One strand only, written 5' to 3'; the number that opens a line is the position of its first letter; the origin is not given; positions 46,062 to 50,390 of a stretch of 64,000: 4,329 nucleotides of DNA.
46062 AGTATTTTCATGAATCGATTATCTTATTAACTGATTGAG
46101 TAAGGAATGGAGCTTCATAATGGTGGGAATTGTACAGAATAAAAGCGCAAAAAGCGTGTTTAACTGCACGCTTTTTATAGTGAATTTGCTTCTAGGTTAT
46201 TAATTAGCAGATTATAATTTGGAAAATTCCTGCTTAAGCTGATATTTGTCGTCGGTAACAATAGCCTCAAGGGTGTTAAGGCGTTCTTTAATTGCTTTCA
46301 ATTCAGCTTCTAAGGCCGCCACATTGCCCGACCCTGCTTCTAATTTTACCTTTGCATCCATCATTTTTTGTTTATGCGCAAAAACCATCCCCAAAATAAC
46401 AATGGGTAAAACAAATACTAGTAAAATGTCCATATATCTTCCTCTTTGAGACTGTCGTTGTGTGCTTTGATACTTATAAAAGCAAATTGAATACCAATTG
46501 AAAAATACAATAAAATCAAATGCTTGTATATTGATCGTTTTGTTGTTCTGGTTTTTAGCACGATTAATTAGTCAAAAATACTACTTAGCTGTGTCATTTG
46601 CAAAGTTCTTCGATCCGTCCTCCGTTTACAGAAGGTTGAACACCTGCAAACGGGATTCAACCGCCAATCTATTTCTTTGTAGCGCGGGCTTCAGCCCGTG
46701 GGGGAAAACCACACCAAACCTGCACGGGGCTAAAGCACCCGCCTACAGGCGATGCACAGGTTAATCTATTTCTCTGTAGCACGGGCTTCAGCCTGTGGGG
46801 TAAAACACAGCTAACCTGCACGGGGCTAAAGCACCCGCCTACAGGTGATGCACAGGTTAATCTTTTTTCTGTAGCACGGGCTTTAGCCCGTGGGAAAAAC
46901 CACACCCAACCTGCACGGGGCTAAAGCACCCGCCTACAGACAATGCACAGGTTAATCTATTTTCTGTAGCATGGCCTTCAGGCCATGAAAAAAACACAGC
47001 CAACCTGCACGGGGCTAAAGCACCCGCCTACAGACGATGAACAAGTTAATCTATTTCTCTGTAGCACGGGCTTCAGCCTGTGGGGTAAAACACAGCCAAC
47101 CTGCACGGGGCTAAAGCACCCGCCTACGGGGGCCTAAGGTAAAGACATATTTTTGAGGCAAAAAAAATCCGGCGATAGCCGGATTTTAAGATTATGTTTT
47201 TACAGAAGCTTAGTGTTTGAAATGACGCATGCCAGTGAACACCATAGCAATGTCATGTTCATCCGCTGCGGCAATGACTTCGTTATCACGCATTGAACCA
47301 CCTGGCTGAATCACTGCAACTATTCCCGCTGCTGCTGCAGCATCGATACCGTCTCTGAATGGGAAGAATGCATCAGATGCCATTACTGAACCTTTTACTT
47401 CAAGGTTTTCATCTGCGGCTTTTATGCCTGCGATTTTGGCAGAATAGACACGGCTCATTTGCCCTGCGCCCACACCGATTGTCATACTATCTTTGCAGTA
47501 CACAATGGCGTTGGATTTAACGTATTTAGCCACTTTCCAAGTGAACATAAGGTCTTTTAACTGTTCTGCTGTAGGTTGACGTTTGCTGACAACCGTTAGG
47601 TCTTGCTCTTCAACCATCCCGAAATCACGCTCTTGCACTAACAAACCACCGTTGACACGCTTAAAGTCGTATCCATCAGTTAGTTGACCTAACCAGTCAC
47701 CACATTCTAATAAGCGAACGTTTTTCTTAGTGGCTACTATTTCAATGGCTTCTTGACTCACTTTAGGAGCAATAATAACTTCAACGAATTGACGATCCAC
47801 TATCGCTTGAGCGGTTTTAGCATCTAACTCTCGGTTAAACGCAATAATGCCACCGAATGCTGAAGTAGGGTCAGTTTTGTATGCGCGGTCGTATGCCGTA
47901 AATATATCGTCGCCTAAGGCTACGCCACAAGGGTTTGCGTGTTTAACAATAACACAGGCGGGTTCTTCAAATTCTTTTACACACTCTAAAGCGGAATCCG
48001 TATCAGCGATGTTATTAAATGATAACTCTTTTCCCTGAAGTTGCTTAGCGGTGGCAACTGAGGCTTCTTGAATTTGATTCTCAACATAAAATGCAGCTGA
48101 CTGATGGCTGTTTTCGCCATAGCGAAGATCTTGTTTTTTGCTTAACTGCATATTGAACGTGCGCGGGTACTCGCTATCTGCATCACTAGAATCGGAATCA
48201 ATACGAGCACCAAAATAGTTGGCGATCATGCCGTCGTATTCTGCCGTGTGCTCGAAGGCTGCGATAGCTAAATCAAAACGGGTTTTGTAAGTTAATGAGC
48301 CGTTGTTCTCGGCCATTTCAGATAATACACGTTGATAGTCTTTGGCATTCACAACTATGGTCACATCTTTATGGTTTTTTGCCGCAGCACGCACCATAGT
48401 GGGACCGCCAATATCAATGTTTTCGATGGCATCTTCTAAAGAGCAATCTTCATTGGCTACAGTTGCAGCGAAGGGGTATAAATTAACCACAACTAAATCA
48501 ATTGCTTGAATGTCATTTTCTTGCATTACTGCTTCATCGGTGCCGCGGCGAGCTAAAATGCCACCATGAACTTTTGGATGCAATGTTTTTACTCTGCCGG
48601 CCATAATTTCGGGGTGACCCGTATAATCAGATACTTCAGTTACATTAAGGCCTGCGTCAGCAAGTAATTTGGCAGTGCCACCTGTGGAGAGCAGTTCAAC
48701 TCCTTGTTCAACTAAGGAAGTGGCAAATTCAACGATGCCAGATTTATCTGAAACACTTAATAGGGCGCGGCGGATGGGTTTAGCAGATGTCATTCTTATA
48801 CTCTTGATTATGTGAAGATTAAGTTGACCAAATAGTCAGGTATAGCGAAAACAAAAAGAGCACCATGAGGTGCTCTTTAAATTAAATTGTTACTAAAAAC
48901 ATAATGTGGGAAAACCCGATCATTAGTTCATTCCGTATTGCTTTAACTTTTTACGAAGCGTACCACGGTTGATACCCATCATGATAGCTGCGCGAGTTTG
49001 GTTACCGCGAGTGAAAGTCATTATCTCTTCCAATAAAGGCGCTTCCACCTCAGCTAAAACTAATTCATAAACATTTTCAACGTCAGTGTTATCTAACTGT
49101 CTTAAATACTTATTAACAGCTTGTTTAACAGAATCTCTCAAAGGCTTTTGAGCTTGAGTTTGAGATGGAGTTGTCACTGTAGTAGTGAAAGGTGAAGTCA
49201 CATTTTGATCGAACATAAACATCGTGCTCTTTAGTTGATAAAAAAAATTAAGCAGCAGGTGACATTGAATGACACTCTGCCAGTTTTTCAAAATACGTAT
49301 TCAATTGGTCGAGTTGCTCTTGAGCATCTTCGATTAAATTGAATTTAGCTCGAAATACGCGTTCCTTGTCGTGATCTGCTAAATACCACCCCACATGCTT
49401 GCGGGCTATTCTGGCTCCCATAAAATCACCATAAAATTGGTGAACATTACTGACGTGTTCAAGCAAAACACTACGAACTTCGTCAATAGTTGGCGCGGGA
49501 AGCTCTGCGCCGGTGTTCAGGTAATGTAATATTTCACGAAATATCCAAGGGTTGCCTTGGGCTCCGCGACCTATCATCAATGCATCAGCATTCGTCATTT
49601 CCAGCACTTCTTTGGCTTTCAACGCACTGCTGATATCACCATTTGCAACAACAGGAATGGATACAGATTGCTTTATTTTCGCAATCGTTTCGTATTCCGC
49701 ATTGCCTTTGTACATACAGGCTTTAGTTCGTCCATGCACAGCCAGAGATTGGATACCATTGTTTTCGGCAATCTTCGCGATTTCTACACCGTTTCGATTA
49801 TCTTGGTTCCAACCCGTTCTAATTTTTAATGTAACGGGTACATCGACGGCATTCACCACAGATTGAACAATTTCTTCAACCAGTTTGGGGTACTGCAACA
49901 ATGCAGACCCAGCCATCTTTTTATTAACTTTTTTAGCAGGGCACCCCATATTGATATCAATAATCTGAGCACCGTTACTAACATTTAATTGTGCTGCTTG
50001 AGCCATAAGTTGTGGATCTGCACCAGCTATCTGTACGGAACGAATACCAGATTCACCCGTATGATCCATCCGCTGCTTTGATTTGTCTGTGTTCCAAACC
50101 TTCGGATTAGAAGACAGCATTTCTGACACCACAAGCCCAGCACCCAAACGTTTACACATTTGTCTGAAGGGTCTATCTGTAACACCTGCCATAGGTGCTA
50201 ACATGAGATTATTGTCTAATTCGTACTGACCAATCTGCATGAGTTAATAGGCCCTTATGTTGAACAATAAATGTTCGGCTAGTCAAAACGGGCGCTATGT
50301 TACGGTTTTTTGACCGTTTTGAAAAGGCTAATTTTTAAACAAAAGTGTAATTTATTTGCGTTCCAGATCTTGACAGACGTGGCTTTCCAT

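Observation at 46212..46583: Orphan PspB/C-like gene with a complete sigma54-IHF-enhancer promoter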

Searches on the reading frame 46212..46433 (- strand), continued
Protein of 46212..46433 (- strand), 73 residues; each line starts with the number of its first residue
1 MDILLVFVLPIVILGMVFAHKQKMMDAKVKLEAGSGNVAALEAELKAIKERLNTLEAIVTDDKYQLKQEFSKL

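Call 76: find_encoding_contigs(protein=P0241, flank=8000, max_places=1)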
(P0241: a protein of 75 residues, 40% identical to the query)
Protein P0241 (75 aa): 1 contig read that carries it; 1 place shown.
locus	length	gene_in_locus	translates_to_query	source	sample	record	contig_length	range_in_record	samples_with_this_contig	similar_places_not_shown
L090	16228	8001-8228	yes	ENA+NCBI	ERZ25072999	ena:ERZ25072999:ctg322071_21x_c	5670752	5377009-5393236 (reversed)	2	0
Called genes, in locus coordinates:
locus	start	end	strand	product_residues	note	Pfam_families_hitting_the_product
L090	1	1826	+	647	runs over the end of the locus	PF01757:Acyl_transf_3, PF19040:SGNH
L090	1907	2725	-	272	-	-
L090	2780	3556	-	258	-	PF01522:Polysacc_deac_1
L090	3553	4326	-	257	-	-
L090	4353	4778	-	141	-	PF01243:PNPOx_N, PF12900:Pyridox_ox_2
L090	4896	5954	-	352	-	PF00158:Sigma54_activat, PF14532:Sigma54_activ_2, PF01078:Mg_chelatase (weak), PF07728:AAA_5, PF02954:HTH_8 (faint), PF25601:AAA_lid_14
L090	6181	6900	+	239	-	PF04012:PspA_IM30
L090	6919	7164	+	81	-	PF06667:PspB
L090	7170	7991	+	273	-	PF04024:PspC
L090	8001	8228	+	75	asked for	-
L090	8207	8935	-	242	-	PF03009:GDPD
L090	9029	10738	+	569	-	PF13191:AAA_16 (weak), PF13177:DNA_pol3_delta2, PF13401:AAA_22 (weak), PF00004:AAA, PF07728:AAA_5 (weak), PF22608:DNAX_ATPase_lid, PF12169:DNA_pol3_gamma3, PF12170:DNA_pol3_tau_5, +2 more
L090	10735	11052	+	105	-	PF02575:YbaB_DNA_bd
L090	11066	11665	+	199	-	PF21176:RecR_HhH, PF02132:RecR_ZnF, PF01751:Toprim, PF13662:Toprim_4, PF21175:RecR_C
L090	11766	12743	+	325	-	PF01612:DNA_pol_A_exo1, PF00570:HRDC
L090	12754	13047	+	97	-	PF05166:YcgL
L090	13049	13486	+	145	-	PF03692:CxxCxxCC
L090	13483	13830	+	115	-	-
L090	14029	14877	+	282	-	PF00158:Sigma54_activat (faint), PF13191:AAA_16 (faint), PF07724:AAA_2, PF13401:AAA_22 (weak), PF00004:AAA, PF07728:AAA_5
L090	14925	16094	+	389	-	PF05762:VWA_CoxE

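Call 92: search_protein_families(library=pfam, proteins=[L047:4151-4801:+, L061:3923-4651:+, L064:1648-2454:+, L041:2793-3500:+, L041:3548-3778:+, L047:4878-5147:+, L025:4971-5222:+, L009:6001-6234:+], max_evalue=0.01)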
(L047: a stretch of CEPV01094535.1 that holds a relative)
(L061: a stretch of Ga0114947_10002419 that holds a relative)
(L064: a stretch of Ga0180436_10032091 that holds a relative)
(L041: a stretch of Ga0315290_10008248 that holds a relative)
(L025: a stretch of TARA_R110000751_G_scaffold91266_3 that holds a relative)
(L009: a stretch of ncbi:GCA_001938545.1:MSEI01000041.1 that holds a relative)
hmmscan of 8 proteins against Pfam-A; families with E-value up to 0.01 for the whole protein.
L047:4151-4801:+ (216 aa): 1 family
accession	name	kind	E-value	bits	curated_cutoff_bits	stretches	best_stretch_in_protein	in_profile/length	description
PF10988.14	DUF2807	-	1.4e-34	119.9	24.2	1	10-195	1-181/181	Putative auto-transporter adhesin, head GIN domain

L061:3923-4651:+ (242 aa): 1 family
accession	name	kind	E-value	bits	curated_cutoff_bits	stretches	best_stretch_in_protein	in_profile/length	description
PF10988.14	DUF2807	-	2.9e-32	112.3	24.2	1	44-222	1-181/181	Putative auto-transporter adhesin, head GIN domain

L064:1648-2454:+ (268 aa): 1 family
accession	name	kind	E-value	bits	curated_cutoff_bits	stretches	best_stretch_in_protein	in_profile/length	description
PF10988.14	DUF2807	-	4e-25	89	24.2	1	94-252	25-181/181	Putative auto-transporter adhesin, head GIN domain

L041:2793-3500:+ (235 aa): 1 family
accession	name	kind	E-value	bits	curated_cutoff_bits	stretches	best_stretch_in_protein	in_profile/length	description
PF04024.17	PspC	-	3.3e-17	62.5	25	1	110-167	2-58/58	PspC domain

L041:3548-3778:+ (76 aa): 0 families

L047:4878-5147:+ (89 aa): 1 family
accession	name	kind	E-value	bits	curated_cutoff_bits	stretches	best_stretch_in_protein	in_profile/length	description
PF14389.11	Lzipper-MIP1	-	0.0014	19.3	32.2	1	28-65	42-80/84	Leucine-zipper of ternary complex factor MIP1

L025:4971-5222:+ (83 aa): 3 families
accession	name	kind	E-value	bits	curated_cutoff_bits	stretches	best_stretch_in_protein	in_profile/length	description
PF06667.17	PspB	-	0.00013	22.4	25.6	1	5-67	5-66/73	Phage shock protein B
PF10874.13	DUF2746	-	0.0036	18.1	23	1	10-77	18-85/101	Protein of unknown function (DUF2746)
PF24394.1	TMEM62_C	-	0.0045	17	21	1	5-47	120-162/225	TMEM62 C-terminal domain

L009:6001-6234:+ (77 aa): 3 families
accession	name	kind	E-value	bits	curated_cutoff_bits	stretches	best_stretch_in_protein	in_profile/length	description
PF06667.17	PspB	-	0.00042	20.7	25.6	1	8-62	14-69/73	Phage shock protein B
PF02185.22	HR1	-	0.002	18.5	33.1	1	19-57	25-63/67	Hr1 repeat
PF00312.27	Ribosomal_S15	-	0.0081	16.7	31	1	27-67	6-46/81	Ribosomal protein S15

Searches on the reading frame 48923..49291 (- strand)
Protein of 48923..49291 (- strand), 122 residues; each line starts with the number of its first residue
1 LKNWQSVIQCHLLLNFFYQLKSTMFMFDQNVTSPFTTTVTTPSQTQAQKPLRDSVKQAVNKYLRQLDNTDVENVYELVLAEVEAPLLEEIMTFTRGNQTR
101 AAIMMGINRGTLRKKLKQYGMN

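Call 72: search_protein_families(library=pfam, proteins=[window:48923-49291:-], max_evalue=0.00001)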
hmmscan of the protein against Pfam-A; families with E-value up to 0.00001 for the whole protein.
window:48923-49291:- (122 aa): 1 family
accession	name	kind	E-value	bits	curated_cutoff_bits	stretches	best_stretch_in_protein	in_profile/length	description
PF02954.25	HTH_8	-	1.7e-12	47.3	22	1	79-119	2-42/42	Bacterial regulatory protein, Fis family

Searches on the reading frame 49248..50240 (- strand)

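Call 72: search_protein_families(library=pfam, proteins=[window:49248-50240:-], max_evalue=0.00001)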
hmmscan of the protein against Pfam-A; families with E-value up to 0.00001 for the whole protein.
window:49248-50240:- (330 aa): 1 family
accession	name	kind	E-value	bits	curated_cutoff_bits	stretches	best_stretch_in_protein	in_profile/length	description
PF01207.24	Dus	-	1.7e-109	366.2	20.4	1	13-317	1-307/311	Dihydrouridine synthase (Dus)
